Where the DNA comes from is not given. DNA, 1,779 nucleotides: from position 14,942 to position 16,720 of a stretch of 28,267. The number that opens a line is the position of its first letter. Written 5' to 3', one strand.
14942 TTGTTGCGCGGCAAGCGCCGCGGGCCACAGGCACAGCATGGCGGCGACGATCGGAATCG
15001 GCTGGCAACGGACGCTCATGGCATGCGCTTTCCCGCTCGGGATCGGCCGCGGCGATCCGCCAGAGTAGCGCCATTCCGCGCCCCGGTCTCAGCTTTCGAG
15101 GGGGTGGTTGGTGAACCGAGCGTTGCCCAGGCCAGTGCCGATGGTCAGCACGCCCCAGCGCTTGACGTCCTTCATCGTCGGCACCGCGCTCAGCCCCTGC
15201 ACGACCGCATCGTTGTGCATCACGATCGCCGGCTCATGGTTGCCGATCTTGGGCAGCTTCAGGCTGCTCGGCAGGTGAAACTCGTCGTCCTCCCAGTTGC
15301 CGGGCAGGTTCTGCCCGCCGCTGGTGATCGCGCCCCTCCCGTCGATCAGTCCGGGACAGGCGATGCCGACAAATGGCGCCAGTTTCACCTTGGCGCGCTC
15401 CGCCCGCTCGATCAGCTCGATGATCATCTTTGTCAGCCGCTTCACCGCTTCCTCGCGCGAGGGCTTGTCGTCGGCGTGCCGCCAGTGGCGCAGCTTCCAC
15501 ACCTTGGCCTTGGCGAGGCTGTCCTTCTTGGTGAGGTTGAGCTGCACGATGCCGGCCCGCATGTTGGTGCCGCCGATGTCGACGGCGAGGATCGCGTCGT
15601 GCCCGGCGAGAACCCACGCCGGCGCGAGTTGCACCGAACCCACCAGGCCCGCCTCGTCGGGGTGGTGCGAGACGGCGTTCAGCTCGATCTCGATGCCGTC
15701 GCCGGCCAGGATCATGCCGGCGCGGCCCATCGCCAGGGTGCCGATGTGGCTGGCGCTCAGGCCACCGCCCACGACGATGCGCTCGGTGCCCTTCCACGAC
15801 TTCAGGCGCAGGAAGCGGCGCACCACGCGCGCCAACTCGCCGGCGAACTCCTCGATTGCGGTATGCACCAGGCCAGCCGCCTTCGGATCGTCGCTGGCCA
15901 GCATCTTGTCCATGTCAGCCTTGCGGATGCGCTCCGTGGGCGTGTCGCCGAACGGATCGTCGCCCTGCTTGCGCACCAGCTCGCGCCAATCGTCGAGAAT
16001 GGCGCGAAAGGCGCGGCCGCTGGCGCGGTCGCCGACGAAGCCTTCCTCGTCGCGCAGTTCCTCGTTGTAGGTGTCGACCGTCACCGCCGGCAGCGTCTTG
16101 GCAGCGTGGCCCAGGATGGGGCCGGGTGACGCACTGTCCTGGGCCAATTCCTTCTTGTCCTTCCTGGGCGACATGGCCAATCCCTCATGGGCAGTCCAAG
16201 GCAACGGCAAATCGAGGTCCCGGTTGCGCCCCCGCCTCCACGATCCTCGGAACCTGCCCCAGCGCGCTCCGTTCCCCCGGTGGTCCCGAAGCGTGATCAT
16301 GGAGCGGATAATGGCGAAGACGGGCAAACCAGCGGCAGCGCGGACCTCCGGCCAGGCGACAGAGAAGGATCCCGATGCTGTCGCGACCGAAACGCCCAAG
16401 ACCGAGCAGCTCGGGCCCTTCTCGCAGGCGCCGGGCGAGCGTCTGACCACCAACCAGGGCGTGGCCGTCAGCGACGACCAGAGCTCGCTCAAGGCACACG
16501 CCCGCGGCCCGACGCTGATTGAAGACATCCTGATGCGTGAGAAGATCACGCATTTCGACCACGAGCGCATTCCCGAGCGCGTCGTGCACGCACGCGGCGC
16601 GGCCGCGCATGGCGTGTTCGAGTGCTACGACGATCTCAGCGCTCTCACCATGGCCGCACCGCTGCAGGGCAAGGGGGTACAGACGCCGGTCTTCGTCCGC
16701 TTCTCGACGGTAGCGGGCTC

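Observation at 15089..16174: Circularly permuted ROK-family kinase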

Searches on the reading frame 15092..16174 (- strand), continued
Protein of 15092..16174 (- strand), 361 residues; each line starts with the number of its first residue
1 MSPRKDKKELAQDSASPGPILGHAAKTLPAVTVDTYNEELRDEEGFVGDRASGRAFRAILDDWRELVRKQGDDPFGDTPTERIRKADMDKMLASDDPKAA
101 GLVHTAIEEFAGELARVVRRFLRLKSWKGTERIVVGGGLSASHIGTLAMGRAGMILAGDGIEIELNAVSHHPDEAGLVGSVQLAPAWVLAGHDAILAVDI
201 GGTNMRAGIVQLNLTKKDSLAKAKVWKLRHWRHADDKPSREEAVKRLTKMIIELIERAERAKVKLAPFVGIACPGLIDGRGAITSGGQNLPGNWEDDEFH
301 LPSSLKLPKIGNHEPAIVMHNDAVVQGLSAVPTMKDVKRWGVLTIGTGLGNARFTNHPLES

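Call 45: find_related_loci(query=A3, collection=genome_contigs, flank=6000)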
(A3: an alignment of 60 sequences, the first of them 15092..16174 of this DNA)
Query A3 (361 aa) in genome_contigs; peptide patterns used: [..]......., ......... (x = any residue, [..] = any of these).
600 stretches matched a pattern (row limit reached: there are more); 585 encode a relative of the query (tblastn E <= 1e-3); the best 80 are kept; 80 distinct loci.
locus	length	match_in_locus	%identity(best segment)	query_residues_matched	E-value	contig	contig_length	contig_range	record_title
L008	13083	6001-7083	83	1-360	0e+0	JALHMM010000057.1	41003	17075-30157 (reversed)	MAG: Reyranellaceae bacterium isolate Bin_33_2_sub c_000000004542, whole genome shotgun sequence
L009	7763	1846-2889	71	15-360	5e-165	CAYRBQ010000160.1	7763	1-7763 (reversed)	MAG TPA_asm: uncultured Reyranella sp. isolate SRP287051_co1_121 genome assembly, contig: NODE_11718_length_7763_cov_9.4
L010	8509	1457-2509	71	11-360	2e-163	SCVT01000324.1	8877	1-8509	MAG: Reyranella sp. isolate GW928_bin.5 GW928_bin.5-18543, whole genome shotgun sequence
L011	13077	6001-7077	68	6-360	4e-162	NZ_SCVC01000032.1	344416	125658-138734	MAG: Reyranella sp. isolate GW715_bin.31 GW715_bin.31-89135, whole genome shotgun sequence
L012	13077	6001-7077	68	6-360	1e-161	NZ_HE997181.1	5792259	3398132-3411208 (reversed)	Reyranella massiliensis 521, whole genome shotgun sequence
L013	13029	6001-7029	69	15-356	1e-161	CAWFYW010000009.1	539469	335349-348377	MAG: uncultured Alphaproteobacteria bacterium isolate MFD05442.bin.1.140 genome assembly, contig: contig_18952, whole ge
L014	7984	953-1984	70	17-358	4e-161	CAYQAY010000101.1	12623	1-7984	MAG TPA_asm: uncultured Reyranella sp. isolate binchicken_co319_117 genome assembly, contig: NODE_6168_length_12623_cov_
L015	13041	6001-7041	67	11-355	3e-159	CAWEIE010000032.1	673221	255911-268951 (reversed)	MAG: uncultured Alphaproteobacteria bacterium isolate MFD04212.bin.2.193 genome assembly, contig: contig_506, whole geno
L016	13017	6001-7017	70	20-356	2e-158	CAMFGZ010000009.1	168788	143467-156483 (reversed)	MAG: uncultured Rhodospirillaceae bacterium isolate SRR9109403_bin.6_metaWRAP_v1.3_MAG genome assembly, contig: ERZ12289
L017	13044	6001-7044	68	11-356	6e-158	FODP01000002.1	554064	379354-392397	Rhodospirillales bacterium URHD0017 genome assembly, contig: N556DRAFT_scaffold00002.2, whole genome shotgun sequence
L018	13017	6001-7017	68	20-356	5e-158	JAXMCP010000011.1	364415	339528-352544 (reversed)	MAG: Reyranellaceae bacterium isolate STL-PRO13 C2.172.fa-11, whole genome shotgun sequence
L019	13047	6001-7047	68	8-356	2e-157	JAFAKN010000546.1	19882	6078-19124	MAG: Alphaproteobacteria bacterium isolate CP_BE_RX_12 BE_RX_k147_2757950, whole genome shotgun sequence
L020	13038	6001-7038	67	14-356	3e-156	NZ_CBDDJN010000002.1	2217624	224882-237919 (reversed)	MAG: Reyranella sp. isolate 580361a6-c49d-4e22-a59f-4d14db310f9d contig_2, whole genome shotgun sequence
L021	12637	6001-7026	67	17-356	3e-155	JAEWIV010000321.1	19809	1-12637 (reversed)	MAG: Proteobacteria bacterium isolate OH_PBrB_125 k127_1140511, whole genome shotgun sequence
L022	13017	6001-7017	66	20-356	9e-154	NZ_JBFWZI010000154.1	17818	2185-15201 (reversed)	MAG: Reyranella sp. isolate CA_2019_TPBS_184 NODE_13941_length_17818_cov_21.892488_TPBS, whole genome shotgun sequence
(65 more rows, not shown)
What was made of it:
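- At least 585 species genomes (call 45).
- Tried and rejected: The closer alignment was used instead (call 45).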

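Call 64: search_protein_families(library=pfam, proteins=[P0209, P0139, P0245, P0171], max_evalue=0.01)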
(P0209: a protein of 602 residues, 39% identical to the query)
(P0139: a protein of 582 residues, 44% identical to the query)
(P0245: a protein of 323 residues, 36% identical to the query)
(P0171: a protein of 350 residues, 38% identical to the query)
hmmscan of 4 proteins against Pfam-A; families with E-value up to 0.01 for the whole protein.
P0209 (602 aa): 1 family
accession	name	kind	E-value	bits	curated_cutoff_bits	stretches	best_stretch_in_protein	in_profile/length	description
PF00459.30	Inositol_P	-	2.2e-32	113.1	27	1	19-270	9-253/271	Inositol monophosphatase family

P0139 (582 aa): 1 family
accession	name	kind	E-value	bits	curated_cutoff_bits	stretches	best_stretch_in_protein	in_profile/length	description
PF00480.26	ROK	-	1e-07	32.2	22.9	1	416-573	2-137/294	ROK family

P0245 (323 aa): 0 families

P0171 (350 aa): 0 families

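Call 65: list_cluster_members(proteins=[P0209, P0245, P0139, P0171, P0151])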
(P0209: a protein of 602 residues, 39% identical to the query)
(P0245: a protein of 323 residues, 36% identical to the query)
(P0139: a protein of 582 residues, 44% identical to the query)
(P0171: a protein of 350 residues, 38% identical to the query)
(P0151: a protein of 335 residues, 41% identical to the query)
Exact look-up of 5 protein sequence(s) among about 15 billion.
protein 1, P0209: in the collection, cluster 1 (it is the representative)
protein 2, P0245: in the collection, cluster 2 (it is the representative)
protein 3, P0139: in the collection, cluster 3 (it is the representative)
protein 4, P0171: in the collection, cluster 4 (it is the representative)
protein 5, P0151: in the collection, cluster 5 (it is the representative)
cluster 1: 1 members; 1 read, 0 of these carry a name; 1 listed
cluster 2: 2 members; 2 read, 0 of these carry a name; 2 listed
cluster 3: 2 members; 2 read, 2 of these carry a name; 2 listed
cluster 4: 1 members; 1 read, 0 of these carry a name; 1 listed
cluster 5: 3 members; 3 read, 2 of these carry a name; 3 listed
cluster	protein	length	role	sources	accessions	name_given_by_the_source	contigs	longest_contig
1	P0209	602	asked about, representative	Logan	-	-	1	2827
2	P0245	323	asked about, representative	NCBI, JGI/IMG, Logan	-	-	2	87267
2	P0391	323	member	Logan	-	-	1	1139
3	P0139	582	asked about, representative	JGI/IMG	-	predicted NBD/HSP70 family sugar kinase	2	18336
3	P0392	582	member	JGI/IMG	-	hypothetical protein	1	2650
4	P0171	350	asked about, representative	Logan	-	-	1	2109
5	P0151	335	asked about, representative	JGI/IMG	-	predicted NBD/HSP70 family sugar kinase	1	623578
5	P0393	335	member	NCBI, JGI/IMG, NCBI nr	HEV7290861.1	MAG TPA: ROK family protein [Devosia sp.] | predicted NBD/HSP70 family sugar kinase | ROK family protein [Devosia sp.]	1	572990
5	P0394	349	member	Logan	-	-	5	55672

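Call 66: find_encoding_contigs(protein=P0245, flank=8000, max_places=2)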
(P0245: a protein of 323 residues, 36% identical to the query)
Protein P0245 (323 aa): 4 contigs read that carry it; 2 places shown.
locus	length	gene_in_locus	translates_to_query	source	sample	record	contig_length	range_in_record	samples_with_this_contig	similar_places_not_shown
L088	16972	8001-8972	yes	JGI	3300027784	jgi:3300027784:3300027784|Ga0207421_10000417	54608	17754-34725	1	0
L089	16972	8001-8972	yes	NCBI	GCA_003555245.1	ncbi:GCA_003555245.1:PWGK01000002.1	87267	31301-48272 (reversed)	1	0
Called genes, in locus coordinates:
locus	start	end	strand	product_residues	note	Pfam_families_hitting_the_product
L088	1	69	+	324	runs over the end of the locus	PF00994:MoCF_biosynth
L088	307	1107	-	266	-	PF02625:XdhC_CoxI, PF13478:XdhC_C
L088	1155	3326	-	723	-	PF00270:DEAD, PF04851:ResIII, PF22527:DEXQc_Suv3 (weak), PF00271:Helicase_C, PF20470:HTH_61 (weak), PF21280:Helicase_dom4_arc, PF14520:HHH_5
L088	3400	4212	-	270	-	PF00149:Metallophos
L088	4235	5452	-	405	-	PF21269:TreT_GT1, PF00534:Glycos_transf_1, PF13692:Glyco_trans_1_4, PF13524:Glyco_trans_1_2 (weak)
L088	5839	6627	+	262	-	PF01557:FAA_hydrolase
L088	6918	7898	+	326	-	PF00520:Ion_trans (weak), PF07885:Ion_trans_2, PF02254:TrkA_N, PF02080:TrkA_C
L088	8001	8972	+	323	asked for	-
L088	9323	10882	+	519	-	PF27110:DUF8347 (faint), PF07705:CARDB (faint)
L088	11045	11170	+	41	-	-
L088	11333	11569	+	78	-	PF04014:MazE_antitoxin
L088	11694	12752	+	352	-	PF00005:ABC_tran, PF13304:AAA_21 (weak), PF13732:DrrA1-3_C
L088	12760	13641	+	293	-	PF01061:ABC2_membrane, PF12698:ABC2_membrane_3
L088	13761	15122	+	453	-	PF03448:MgtE_N, PF00571:CBS, PF01769:MgtE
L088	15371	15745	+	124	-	PF00072:Response_reg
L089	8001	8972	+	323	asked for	-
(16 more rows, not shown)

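Call 67: find_encoding_contigs(protein=P0209, flank=3000, max_places=1)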
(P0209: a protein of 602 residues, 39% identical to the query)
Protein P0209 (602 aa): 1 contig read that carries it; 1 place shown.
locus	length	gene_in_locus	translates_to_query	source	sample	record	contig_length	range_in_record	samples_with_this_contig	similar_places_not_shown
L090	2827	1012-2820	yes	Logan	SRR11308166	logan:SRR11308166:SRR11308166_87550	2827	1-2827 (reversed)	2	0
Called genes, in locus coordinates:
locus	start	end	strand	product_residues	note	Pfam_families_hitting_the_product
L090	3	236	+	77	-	?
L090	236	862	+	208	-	-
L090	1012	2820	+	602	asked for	PF00459:Inositol_P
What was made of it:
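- Tried and rejected: The one clear fusion, with an inositol-monophosphatase-family domain, is a single sequence on a 2.8-kb contig (calls 64, 65, 67).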

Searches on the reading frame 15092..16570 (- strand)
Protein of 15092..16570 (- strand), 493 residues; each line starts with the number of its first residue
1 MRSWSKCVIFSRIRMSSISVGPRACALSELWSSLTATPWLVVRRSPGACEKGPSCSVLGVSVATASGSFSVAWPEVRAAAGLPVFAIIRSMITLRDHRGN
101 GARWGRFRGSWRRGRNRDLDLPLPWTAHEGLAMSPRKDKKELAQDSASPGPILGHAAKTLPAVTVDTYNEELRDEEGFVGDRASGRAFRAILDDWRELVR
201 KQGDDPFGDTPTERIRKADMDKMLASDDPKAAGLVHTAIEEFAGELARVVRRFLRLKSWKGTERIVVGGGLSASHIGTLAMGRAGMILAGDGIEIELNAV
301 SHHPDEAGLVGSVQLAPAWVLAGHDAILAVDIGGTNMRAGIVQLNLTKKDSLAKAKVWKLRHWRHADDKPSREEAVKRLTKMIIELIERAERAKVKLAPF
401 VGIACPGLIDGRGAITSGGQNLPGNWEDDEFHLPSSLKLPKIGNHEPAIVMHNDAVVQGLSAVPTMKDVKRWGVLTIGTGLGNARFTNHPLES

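Call 4: search_protein_families(library=pfam, proteins=[window:15092-16570:-], max_evalue=10)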
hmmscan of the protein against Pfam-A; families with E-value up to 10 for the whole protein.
window:15092-16570:- (493 aa): 2 families
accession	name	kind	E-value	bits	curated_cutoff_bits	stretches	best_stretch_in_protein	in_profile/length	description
PF00480.26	ROK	-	6.3e-10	39.5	22.9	2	328-488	2-141/294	ROK family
PF00349.27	Hexokinase_1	-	0.024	14.8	24.3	1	326-360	58-91/201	Hexokinase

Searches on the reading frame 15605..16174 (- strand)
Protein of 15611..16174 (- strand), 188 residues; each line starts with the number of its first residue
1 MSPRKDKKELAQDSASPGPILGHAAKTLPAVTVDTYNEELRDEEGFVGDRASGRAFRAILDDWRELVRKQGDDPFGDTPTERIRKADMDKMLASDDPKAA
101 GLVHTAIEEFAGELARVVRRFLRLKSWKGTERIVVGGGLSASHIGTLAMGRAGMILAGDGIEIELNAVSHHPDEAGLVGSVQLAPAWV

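Call 20: search_solved_structures(query=A2, max_evalue=10, show_alignments=4)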
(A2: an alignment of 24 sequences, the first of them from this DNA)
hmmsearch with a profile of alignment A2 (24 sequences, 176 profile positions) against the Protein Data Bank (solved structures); distinct sequences matched with E-value up to 10: 1.
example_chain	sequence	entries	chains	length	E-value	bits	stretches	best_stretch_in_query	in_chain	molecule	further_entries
4uos_A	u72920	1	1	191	6.8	9.6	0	46-121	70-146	DESIGNED HELICAL BUNDLE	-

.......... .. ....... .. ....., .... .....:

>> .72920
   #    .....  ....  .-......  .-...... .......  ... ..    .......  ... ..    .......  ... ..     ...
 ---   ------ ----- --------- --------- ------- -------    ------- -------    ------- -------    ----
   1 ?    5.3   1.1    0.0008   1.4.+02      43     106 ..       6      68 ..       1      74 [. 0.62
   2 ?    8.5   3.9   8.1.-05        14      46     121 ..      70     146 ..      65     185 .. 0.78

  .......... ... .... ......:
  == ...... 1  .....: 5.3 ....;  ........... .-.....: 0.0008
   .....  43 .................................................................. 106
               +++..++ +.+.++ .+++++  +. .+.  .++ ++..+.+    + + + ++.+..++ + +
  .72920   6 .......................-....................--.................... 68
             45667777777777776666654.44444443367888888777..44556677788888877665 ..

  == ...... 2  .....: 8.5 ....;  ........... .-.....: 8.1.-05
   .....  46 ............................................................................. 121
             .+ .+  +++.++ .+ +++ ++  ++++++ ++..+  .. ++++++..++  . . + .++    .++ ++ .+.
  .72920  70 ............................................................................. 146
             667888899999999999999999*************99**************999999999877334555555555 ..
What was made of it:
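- Tried and rejected: A HMMER profile of the N-half against PDB sequences found no ROK hit, only a designed helical bundle at E 6.8 (call 20).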

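Call 36: search_protein_families(library=pfam, proteins=[window:15611-16174:-], max_evalue=10)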
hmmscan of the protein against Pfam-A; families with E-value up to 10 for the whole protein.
seq(188 aa): 0 families
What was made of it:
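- Tried and rejected: Pfam on the N-half alone found nothing (call 36).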

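Call 75: predict_structure(alignment_id=A4)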
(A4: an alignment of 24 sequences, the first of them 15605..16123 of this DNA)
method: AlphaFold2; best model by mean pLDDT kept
length: 173 residues; sequences in the alignment: 24
mean_pLDDT: 74.4   pTM: 0.71
mean pLDDT of the five models: 74.4, 69.3, 68.8, 65.7, 62.0
residues with pLDDT >= 90: 39; 70-90: 79; 50-70: 20; < 50: 35
segments of 3 or more residues with pLDDT < 50: 1-20, 157-168, 171-173
pLDDT, mean of each block of 10 residues (from residue 1): 38 39 64 78 93 86 88 88 93 91 79 73 83 93 86 53 48 47
secondary structure, 60 per line:
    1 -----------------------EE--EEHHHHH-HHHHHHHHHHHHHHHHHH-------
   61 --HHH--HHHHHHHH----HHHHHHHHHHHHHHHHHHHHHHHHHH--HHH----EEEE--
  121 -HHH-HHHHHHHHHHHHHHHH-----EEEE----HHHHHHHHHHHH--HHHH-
elements in order: H30-34 H36-53 H68-75 H80-105 E115-118 H126-141 E147-150 H155-166 H169-172

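Call 77: fold_search(model_id=the predicted structure, library=pdb)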
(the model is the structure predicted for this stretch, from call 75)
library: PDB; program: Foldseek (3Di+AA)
matches with E <= 10: 563; with E <= 0.001: 0
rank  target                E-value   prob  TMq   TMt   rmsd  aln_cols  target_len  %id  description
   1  2aa4_A                1.3e-02  1.00  0.42  0.28   5.1       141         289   21  Crystal structure of Escherichia coli putative N-ACETYLMANNOSAMINE KINASE, New York Structural Genomics Consortium (released 2005-07-19)
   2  6jdh_A                1.9e-02  0.99  0.44  0.28   5.0       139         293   19  Crystal structure of N-acetyl mannosmaine kinase from Pasteurella multocida (released 2020-02-05)
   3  5f7q_E                3.4e-02  0.97  0.45  0.23   5.5       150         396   20  ROK repressor Lmo0178 from Listeria monocytogenes bound to operator (released 2016-09-07)
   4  9k8q_A                8.0e-02  0.44  0.29  0.23  10.8       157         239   17  Structure of Promiscuous Short Chain reductase Spm14 (released 2025-02-12)
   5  3r8e                  8.4e-02  0.92  0.42  0.28   5.6       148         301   16  Crystal structure of a putative sugar kinase (CHU_1875) from Cytophaga hutchinsonii ATCC 33406 at 1.65 A resolution (released 2011-05-18)
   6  3vov_C                8.4e-02  0.90  0.43  0.29   9.2       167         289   21  Crystal Structure of ROK Hexokinase from Thermus thermophilus (released 2012-06-27)
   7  3vov_B                1.1e-01  0.93  0.43  0.28   5.2       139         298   22  Crystal Structure of ROK Hexokinase from Thermus thermophilus (released 2012-06-27)
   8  5f7q_L                1.1e-01  0.85  0.40  0.21   5.8       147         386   19  ROK repressor Lmo0178 from Listeria monocytogenes bound to operator (released 2016-09-07)
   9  9r2l_A                1.3e-01  0.80  0.27  0.34  10.5       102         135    9  De novo designed N37 protein fold (released 2025-05-14)
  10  3eo3_C                1.4e-01  0.82  0.44  0.30   8.5       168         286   13  Crystal structure of the N-acetylmannosamine kinase domain of human GNE protein (released 2008-10-07)
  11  8bre_A                1.4e-01  0.41  0.29  0.15  15.6       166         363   19  1,6-anhydro-n-actetylmuramic acid kinase (AnmK) (released 2023-09-20)
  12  8cp9_A                2.0e-01  0.41  0.30  0.16  14.9       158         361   21  1,6-anhydro-n-actetylmuramic acid kinase (AnmK)in complex with non-hydrolyzable AMPPNP. (released 2023-09-20)
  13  7t79_A                2.1e-01  0.80  0.32  0.14   7.4       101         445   14  CRYSTAL STRUCTURE OF GLUCOKINASE (HEXOKINASE 4) COMPLEXED WITH LIGAND AKA DIETHYL {[3-(3-{[5-(AZETIDINE-1-CARBON YL)PY (released 2022-03-02)
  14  5f7p_A                2.2e-01  0.80  0.46  0.25   4.9       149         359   19  Rok Repressor Lmo0178 from Listeria monocytogenes (released 2016-09-07)
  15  5f7q_C                2.5e-01  0.72  0.40  0.21   5.8       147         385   19  ROK repressor Lmo0178 from Listeria monocytogenes bound to operator (released 2016-09-07)
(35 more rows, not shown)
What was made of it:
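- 15620..16117 (-): Residues 20-185: the part that is C-terminal in canonical ROK. It holds lobe II from strand 3' onward, the adenosine motif and the last helix. Key residues: His23; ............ 45-56; VVGGGLS 134-140; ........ 173-180. N-half model finds ROK structures first (calls 75, 77).
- The N-half modelled alone finds ROK proteins as top hits: 2aa4, 6jdh, 5f7q, 3r8e, 3vov (call 77). The ROK family includes non-catalytic repressors (established knowledge; a ROK repressor, 5f7q, is among the structural matches in call 77). Foldseek E-values for the isolated N-half are marginal, about 1e-2 (call 77). Eight of the ten best structural matches of the N-half are ROK proteins (call 77).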
